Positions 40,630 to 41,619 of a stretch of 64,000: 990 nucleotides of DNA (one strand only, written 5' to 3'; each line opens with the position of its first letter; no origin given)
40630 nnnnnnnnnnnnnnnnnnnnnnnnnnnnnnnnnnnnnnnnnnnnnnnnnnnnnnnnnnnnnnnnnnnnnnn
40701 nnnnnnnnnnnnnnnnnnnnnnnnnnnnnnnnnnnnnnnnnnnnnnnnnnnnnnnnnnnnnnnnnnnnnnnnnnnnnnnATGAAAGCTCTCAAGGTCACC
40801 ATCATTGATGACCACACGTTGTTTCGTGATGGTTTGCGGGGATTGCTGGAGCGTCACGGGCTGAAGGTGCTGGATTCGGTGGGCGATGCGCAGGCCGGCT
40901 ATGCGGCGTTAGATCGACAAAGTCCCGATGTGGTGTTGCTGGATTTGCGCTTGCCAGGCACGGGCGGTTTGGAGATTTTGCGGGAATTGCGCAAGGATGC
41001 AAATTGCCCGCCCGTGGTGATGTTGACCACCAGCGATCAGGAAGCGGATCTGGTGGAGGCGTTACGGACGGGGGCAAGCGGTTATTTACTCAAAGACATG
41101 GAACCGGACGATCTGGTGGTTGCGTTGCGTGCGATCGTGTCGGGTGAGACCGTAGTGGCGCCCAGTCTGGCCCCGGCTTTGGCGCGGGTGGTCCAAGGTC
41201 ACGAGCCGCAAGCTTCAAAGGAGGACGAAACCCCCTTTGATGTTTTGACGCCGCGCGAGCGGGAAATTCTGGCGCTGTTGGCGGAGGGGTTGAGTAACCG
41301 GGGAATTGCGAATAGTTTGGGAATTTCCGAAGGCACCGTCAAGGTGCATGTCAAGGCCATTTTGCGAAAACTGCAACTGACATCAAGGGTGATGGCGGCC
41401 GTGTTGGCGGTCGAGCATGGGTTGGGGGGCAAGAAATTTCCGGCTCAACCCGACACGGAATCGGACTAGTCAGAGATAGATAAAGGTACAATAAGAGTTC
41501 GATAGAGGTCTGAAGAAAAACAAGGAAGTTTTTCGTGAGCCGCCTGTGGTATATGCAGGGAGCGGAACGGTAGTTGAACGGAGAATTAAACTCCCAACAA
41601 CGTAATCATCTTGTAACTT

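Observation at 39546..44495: Cysteine-less HesB/IscA-fold protein translationally coupled to a sensor-less NarX-type kinase, NarL-type regulator and two OprO/P-family porins, divergent from the mtoX array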

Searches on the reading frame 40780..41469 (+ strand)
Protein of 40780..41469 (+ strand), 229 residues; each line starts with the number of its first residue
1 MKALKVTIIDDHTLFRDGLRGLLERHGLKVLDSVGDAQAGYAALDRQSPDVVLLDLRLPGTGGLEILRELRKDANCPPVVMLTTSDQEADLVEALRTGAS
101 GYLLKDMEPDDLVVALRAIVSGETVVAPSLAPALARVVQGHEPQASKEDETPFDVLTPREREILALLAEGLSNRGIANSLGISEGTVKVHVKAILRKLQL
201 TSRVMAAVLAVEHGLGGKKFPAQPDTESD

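Call 3: search_protein_families(library=pfam, proteins=[window:40780-41469:+], max_evalue=0.01)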
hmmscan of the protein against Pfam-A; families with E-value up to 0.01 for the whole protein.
window:40780-41469:+ (229 aa): 7 families
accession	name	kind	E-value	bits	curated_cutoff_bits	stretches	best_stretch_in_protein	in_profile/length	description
PF00072.30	Response_reg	-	5.8e-28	97.7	30.2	1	6-116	1-110/111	Response regulator receiver domain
PF00196.25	GerE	-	2e-21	75.8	23.5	1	154-210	1-57/57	Bacterial regulatory proteins, luxR family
PF08281.18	Sigma70_r4_2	-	9.1e-09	35.3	25.7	1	156-198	11-54/54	Sigma-70, region 4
PF04545.22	Sigma70_r4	-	1.1e-07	31.6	24.1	1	154-199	3-49/50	Sigma-70, region 4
PF13412.12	HTH_24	-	4.7e-07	29.7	21.9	1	158-193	3-40/48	Winged helix-turn-helix DNA-binding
PF13936.12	HTH_38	-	0.00012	22.1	27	1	156-190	5-40/44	Helix-turn-helix domain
PF13384.12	HTH_23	-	0.0024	18.1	24.6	1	162-192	9-39/50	Homeodomain-like domain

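Call 4: search_protein_families(library=ncbifam, proteins=[window:40780-41469:+], max_evalue=0.01)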
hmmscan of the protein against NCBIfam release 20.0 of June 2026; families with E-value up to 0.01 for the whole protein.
window:40780-41469:+ (229 aa): 121 families (the best 25 are shown)
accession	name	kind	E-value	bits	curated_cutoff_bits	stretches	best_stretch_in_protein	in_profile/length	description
NF007935.0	PRK10651.1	equivalog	1.4e-59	200.9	250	1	4-213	7-213/216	two-component system response regulator NarL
NF007708.0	PRK10403.1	equivalog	1e-47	162.3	343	1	3-212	6-210/215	nitrate/nitrite response regulator protein NarP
NF047785.1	respo_reg_MadR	equivalog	2.8e-44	151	300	1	5-215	2-208/209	MadR family response regulator transcription factor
NF011896.0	PRK15369.1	equivalog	1e-38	133.1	242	1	1-200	1-194/211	two component system response regulator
NF052445.1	RespRegMctR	equivalog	7.2e-38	130.1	300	1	4-215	2-204/205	two-component system response regulator MctR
NF007018.1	PRK09483.1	equivalog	3.4e-31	108.6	280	1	5-215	3-208/217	UvrY/SirA/GacA family response regulator transcription factor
NF041830.1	RR_TF_ErdR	exception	1.1e-27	97.1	390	1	5-209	3-204/213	response regulator transcription factor ErdR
NF007685.0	PRK10360.1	equivalog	5.3e-26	91.6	258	1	5-205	3-187/196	response regulator transcription factor UhpA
NF006900.1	PRK09390.1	equivalog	9.6e-25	87.3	255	1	4-202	5-189/203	response regulator FixJ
NF007403.0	PRK09935.1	equivalog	1.6e-20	73.7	271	1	1-205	1-199/210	fimbria biosynthesis transcriptional regulator FimZ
NF040689.1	MtrAB_MtrA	equivalog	6.4e-20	71.4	300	1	7-169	2-160/219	MtrAB system response regulator MtrA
NF040749.1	tetrathio_RR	equivalog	8.6e-20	71.3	290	1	7-202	3-180/191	tetrathionate respiration response regulator TtrR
NF007005.1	PRK09468.1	equivalog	1.1e-19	70.8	331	1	4-129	4-128/237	osmolarity response regulator transcription factor OmpR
NF045505.1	RR_RssB_Pseudo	equivalog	7.7e-19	68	700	1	4-114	6-113/394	two-component system response regulator RssB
TIGR02154.1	PhoB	equivalog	1.4e-18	67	296.2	1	4-120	3-120/226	phosphate regulon transcriptional regulator PhoB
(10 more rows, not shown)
